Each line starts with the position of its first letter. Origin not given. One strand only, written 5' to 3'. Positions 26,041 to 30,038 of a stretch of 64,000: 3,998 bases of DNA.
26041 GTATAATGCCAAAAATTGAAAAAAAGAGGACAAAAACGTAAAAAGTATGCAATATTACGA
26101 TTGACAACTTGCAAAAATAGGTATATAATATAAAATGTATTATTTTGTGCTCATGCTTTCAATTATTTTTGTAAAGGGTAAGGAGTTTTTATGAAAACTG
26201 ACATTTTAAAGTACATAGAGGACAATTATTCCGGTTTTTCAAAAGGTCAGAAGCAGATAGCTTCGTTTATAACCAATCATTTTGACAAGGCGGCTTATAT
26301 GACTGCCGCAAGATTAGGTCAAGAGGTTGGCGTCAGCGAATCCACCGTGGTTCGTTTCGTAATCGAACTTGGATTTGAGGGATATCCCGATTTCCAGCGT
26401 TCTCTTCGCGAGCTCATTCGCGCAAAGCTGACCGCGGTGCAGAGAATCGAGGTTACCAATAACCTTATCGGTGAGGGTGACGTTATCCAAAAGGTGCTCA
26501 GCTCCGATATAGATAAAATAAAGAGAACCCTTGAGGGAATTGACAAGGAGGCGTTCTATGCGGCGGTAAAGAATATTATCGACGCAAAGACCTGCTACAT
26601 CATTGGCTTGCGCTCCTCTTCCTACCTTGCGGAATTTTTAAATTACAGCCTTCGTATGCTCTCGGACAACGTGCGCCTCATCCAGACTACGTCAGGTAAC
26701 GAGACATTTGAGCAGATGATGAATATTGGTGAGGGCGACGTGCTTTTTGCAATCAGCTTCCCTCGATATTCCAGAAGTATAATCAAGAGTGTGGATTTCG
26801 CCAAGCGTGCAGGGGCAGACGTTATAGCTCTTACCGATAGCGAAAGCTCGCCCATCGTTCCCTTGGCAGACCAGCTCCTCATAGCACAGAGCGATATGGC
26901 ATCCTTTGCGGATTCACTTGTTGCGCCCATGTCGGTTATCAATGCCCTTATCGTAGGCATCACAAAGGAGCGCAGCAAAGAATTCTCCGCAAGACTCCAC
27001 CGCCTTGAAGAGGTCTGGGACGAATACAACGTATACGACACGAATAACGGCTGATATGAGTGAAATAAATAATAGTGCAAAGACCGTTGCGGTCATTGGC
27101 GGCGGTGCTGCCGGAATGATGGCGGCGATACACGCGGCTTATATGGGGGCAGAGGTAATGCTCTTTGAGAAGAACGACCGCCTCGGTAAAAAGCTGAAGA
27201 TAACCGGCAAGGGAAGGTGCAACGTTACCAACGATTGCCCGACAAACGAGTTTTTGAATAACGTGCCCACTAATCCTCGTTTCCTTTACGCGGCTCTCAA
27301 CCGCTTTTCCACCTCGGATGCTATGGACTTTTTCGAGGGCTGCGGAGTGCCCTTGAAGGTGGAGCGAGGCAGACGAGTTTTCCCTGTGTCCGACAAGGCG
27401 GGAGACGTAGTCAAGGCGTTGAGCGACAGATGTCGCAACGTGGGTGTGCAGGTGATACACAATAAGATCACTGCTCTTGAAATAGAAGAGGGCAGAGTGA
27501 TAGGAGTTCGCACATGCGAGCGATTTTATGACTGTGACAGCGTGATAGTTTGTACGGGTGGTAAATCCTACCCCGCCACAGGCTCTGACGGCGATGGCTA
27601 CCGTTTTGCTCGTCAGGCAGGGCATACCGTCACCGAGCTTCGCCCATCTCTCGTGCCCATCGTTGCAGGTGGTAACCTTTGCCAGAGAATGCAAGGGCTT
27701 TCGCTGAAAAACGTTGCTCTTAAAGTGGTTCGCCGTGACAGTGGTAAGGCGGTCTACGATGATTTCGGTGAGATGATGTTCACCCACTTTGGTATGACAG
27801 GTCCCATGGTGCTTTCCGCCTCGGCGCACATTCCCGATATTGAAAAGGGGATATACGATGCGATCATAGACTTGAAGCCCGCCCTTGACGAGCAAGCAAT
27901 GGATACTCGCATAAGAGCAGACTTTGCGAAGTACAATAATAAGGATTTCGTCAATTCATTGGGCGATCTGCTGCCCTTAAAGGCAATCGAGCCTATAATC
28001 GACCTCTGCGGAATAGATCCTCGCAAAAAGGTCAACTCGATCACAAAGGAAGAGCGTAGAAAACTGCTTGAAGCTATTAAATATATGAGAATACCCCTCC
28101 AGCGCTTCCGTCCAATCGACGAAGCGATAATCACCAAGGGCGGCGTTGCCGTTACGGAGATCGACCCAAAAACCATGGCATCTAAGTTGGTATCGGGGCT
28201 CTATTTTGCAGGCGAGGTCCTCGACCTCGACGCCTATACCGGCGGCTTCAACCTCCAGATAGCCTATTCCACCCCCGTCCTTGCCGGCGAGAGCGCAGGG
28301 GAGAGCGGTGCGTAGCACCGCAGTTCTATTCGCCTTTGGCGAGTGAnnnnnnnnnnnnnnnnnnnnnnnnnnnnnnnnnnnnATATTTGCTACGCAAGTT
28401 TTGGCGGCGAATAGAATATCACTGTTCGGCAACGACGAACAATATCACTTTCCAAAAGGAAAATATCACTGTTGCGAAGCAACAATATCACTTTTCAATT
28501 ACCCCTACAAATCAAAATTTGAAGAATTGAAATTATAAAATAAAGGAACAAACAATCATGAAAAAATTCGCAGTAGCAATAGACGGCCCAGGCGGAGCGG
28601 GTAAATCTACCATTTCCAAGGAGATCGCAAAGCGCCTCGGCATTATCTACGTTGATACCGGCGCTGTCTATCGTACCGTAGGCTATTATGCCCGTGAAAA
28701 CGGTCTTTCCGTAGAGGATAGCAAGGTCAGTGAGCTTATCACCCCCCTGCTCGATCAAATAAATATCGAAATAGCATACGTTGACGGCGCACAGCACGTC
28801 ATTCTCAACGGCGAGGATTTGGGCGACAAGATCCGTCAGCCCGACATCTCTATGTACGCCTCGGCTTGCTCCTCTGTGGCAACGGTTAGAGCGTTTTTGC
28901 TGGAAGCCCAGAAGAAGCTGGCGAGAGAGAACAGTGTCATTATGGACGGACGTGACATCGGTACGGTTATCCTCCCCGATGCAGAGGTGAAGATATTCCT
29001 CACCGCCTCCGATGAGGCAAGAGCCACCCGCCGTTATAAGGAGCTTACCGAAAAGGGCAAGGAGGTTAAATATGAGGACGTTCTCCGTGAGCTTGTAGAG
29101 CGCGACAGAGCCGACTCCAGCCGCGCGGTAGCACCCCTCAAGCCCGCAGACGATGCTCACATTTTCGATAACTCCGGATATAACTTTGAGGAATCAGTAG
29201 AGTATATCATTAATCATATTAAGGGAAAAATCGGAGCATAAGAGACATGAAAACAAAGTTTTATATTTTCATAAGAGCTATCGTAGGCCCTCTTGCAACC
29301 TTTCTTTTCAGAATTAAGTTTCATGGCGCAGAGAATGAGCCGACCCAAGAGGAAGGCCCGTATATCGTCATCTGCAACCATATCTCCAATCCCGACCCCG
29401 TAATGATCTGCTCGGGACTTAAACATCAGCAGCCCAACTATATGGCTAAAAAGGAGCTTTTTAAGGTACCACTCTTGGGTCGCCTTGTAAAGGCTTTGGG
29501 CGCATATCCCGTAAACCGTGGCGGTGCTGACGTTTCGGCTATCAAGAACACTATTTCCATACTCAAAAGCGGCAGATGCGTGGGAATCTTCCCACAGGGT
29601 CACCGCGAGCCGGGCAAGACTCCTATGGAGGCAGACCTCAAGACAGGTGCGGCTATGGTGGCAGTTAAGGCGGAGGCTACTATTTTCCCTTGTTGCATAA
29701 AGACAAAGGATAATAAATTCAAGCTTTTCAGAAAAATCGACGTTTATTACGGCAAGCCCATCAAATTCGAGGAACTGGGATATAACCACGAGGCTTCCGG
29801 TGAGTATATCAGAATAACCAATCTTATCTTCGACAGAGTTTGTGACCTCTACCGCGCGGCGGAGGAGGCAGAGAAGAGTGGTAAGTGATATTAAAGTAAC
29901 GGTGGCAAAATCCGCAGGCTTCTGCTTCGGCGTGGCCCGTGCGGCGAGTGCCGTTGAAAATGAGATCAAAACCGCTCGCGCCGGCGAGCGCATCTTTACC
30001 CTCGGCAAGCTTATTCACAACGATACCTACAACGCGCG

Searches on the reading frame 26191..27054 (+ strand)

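Call 7: search_protein_families(library=pfam, proteins=[window:26191-27054:+], max_evalue=0.00001)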
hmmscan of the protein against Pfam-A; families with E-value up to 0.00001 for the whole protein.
window:26191-27054:+ (287 aa): 2 families
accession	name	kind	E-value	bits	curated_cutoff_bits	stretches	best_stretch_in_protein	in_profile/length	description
PF01380.27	SIS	-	9e-23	81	25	1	129-255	2-130/131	SIS domain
PF01418.23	HTH_6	-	1e-15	57.9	28.3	1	4-74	2-72/77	Helix-turn-helix domain, rpiR family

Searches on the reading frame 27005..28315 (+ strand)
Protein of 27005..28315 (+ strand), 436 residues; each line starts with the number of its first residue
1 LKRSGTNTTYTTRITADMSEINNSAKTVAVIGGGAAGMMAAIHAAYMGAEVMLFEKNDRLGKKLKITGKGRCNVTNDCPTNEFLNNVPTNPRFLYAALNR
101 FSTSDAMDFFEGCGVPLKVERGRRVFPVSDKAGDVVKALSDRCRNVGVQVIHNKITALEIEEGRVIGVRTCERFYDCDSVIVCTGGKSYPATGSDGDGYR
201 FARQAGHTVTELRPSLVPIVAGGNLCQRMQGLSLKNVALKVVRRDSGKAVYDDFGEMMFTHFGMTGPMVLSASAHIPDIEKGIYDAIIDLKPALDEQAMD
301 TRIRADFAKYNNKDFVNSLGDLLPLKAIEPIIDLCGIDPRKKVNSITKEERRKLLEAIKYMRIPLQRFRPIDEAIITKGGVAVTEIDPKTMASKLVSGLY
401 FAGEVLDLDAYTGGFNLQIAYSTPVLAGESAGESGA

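Call 7: search_protein_families(library=pfam, proteins=[window:27005-28315:+], max_evalue=0.00001)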
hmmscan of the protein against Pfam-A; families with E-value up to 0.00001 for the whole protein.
window:27005-28315:+ (436 aa): 9 families
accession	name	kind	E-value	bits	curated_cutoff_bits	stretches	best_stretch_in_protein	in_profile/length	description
PF03486.20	HI0933_like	-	1.7e-85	286.8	50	1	27-429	2-243/244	HI0933-like protein Rossmann domain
PF22780.1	HI0933_like_1st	-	2.3e-32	112.5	27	1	213-376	1-165/165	HI0933-like protein barrel and H2TH domain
PF07992.20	Pyr_redox_2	-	5.5e-15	56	26.1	1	27-221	2-149/291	Pyridine nucleotide-disulphide oxidoreductase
PF01266.30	DAO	-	1.6e-13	51.4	27.9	0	28-61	2-35/353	FAD dependent oxidoreductase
PF01134.28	GIDA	-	2.3e-10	40.5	22.1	0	28-61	2-36/391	Glucose inhibited division protein A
PF00890.30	FAD_binding_2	-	1.2e-09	38.4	20.4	1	28-64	2-38/414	FAD binding domain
PF12831.13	FAD_oxidored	-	2.6e-08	34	27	1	28-61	2-35/416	FAD dependent oxidoreductase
PF01262.27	AlaDh_PNT_C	-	1.9e-06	27.9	23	1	25-74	28-78/214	Alanine dehydrogenase/PNT, C-terminal domain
PF13450.12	NAD_binding_8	-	3.4e-06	27.7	21.9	1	30-61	1-32/68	NAD(P)-binding Rossmann-like domain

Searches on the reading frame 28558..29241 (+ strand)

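Call 7: search_protein_families(library=pfam, proteins=[window:28558-29241:+], max_evalue=0.00001)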
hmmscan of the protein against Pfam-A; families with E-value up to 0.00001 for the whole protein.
window:28558-29241:+ (227 aa): 3 families
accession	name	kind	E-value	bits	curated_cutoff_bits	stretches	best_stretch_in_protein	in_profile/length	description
PF02224.24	Cytidylate_kin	-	2.8e-66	223.7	26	1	6-222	1-210/211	Cytidylate kinase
PF13189.12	Cytidylate_kin2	-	7.5e-10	39.7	28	1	6-188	2-152/176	Cytidylate kinase-like family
PF13238.12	AAA_18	-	8.2e-08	33.2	29.4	1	6-168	1-117/128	AAA domain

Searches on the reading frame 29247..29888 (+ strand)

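Call 7: search_protein_families(library=pfam, proteins=[window:29247-29888:+], max_evalue=0.00001)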
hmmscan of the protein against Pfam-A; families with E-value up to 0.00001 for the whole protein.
window:29247-29888:+ (213 aa): 1 family
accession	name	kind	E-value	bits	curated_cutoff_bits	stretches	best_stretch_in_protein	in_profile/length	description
PF01553.26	Acyltransferase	-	5.5e-25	88.1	23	1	22-152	1-132/132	Acyltransferase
